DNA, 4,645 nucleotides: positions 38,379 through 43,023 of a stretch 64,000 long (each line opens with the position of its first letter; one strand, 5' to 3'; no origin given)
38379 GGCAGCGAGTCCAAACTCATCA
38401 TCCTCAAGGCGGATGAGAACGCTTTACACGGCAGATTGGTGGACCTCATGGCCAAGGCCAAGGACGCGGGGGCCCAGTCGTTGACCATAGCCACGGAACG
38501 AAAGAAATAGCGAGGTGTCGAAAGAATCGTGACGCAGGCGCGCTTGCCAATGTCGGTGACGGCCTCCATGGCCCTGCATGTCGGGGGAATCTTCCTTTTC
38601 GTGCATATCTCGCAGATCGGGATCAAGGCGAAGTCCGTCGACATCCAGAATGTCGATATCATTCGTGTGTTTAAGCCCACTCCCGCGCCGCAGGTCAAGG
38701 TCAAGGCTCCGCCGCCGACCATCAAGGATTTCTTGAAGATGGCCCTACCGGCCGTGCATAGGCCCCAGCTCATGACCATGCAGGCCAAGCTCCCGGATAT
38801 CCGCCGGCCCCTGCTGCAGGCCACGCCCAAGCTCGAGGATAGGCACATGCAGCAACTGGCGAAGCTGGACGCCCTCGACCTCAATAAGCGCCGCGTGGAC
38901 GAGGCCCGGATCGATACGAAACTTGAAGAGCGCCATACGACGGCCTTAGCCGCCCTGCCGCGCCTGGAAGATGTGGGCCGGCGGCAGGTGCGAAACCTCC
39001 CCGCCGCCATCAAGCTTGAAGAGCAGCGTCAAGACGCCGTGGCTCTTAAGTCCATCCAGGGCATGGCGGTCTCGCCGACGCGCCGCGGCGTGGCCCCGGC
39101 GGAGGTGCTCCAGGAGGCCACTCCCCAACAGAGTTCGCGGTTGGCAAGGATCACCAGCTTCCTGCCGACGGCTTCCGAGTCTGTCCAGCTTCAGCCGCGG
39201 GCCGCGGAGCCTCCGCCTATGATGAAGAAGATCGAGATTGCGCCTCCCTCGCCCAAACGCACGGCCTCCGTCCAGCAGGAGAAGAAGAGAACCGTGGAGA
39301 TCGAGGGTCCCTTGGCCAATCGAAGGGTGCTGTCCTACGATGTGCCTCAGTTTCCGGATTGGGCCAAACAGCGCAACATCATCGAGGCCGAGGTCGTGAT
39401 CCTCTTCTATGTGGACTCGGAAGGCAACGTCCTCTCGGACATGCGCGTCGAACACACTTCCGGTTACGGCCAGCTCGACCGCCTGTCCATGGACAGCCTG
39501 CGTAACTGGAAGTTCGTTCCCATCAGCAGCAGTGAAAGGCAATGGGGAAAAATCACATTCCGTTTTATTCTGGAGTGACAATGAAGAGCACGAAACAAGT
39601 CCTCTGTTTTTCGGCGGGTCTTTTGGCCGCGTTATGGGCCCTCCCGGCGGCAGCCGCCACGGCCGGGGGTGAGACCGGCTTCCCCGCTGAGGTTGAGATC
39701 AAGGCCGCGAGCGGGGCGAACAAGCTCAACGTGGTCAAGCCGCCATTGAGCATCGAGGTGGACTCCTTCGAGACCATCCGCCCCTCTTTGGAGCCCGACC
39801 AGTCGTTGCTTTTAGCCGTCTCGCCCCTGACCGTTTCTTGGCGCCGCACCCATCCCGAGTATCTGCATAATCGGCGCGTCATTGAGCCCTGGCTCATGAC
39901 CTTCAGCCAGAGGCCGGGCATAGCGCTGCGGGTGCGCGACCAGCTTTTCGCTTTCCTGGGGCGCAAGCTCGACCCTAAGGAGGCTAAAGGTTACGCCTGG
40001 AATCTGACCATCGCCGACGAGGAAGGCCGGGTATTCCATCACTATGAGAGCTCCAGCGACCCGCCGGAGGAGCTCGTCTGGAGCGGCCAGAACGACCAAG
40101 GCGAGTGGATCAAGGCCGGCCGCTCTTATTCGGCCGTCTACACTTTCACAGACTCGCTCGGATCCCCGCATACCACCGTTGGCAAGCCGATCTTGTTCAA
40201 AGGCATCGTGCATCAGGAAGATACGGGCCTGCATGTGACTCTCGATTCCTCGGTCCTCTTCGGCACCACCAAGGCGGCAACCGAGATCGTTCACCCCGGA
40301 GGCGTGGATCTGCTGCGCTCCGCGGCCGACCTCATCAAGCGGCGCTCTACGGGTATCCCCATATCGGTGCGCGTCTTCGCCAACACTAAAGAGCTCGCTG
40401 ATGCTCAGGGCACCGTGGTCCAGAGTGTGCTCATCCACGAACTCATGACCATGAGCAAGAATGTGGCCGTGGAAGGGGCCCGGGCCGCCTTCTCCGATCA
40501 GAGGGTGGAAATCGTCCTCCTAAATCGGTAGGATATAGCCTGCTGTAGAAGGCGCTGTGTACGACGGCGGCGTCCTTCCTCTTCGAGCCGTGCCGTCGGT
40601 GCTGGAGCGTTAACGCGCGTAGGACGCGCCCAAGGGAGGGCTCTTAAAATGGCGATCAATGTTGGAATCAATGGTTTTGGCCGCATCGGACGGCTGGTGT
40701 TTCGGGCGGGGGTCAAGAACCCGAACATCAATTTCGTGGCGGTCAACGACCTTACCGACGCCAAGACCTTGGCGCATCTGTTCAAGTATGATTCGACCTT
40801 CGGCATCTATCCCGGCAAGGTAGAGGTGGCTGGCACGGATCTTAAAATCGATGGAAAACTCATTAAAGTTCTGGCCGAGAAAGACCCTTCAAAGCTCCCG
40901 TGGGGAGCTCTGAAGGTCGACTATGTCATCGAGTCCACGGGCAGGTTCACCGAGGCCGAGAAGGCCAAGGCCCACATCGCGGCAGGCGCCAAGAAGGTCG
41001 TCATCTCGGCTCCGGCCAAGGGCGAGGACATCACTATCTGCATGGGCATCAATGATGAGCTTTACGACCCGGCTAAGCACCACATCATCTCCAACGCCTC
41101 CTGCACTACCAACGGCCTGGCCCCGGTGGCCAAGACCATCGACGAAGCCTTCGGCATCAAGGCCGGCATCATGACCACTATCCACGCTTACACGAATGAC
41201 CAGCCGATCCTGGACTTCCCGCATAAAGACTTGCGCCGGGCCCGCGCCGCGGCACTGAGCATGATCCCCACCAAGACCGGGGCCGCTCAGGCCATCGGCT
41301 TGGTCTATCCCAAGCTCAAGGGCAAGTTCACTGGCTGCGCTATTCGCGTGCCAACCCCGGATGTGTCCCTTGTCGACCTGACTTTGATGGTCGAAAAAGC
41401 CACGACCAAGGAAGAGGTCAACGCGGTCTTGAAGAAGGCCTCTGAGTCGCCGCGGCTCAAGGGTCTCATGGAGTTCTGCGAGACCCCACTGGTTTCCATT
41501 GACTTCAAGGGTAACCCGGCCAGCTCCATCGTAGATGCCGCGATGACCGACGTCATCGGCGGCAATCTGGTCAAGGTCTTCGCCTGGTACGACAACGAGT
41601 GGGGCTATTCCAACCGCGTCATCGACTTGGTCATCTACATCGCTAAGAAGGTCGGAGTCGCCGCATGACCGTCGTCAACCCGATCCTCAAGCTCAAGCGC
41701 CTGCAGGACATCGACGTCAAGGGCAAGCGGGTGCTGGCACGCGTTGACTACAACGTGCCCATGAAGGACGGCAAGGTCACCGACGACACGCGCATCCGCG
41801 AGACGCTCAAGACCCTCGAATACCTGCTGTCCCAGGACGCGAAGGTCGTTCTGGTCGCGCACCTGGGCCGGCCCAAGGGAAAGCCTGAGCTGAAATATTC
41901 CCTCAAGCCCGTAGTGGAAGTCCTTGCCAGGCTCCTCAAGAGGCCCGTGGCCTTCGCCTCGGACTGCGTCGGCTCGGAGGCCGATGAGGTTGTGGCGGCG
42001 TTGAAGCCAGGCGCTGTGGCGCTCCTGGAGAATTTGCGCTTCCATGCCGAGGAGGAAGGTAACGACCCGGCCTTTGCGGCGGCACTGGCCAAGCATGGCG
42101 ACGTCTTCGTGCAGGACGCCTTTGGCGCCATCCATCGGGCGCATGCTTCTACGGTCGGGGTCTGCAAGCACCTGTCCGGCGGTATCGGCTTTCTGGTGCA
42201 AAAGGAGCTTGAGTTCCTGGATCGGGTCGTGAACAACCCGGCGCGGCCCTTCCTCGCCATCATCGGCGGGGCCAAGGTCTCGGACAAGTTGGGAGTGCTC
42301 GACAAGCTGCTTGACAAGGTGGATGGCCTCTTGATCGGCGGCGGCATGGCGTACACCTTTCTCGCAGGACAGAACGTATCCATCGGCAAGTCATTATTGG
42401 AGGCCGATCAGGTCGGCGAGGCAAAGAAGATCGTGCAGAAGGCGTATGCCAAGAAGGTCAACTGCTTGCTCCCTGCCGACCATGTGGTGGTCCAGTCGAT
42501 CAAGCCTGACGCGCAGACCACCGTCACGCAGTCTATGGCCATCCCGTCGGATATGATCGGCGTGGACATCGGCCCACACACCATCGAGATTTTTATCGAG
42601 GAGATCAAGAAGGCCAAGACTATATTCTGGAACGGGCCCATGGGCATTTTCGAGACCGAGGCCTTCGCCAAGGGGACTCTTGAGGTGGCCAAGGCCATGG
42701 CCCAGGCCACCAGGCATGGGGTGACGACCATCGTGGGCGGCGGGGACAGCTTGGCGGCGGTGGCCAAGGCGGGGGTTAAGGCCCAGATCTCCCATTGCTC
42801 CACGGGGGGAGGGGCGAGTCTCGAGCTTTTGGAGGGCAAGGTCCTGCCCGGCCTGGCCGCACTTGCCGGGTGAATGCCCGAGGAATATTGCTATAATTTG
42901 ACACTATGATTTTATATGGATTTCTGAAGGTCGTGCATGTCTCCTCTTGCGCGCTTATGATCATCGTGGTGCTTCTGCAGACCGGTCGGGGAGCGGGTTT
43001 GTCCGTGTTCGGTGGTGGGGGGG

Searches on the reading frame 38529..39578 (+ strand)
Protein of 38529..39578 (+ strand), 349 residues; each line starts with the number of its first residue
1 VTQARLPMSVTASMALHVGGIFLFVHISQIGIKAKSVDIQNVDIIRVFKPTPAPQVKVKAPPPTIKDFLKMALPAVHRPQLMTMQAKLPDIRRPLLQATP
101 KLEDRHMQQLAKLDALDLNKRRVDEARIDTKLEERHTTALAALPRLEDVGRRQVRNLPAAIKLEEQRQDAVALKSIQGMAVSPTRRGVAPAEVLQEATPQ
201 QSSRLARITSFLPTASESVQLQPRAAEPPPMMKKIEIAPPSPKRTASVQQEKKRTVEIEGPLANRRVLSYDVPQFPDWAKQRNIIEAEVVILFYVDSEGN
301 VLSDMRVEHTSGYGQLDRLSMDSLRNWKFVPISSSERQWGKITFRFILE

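Call 63: search_protein_families(library=pfam, proteins=[window:38529-39578:+], max_evalue=0.00001)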
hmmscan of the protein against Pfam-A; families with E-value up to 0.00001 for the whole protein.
window:38529-39578:+ (349 aa): 1 family
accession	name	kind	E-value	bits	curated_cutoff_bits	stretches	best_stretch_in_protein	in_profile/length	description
PF03544.19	TonB_C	-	1.3e-07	32.4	24.6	1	273-348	3-79/79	Gram-negative bacterial TonB protein C-terminal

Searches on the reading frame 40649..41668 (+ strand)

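Call 63: search_protein_families(library=pfam, proteins=[window:40649-41668:+], max_evalue=0.00001)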
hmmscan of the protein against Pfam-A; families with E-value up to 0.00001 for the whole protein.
window:40649-41668:+ (339 aa): 2 families
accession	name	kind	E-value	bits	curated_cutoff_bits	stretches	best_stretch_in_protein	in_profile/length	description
PF02800.25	Gp_dh_C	-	7.3e-64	214.6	24.4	1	157-314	1-158/158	Glyceraldehyde 3-phosphate dehydrogenase, C-terminal domain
PF00044.30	Gp_dh_N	-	1.6e-38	131.5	31.7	1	3-102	1-100/101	Glyceraldehyde 3-phosphate dehydrogenase, NAD binding domain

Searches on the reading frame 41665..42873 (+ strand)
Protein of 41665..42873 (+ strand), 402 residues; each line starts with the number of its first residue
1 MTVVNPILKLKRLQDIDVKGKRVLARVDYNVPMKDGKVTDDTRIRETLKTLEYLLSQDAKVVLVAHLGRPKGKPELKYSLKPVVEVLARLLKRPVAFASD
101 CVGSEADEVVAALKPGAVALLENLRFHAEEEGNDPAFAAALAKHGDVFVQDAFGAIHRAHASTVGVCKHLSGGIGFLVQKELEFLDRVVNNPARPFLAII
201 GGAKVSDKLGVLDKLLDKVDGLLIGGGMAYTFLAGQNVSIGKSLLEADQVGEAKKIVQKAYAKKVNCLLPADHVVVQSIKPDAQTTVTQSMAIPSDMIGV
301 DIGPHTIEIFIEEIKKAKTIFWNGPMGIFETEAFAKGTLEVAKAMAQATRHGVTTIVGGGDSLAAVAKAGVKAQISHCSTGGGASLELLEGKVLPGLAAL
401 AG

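Call 63: search_protein_families(library=pfam, proteins=[window:41665-42873:+], max_evalue=0.00001)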
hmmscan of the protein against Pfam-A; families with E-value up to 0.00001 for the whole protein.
window:41665-42873:+ (402 aa): 1 family
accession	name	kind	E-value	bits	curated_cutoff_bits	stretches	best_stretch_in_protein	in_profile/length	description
PF00162.24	PGK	-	2.2e-157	524.3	27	1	13-392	1-379/379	Phosphoglycerate kinase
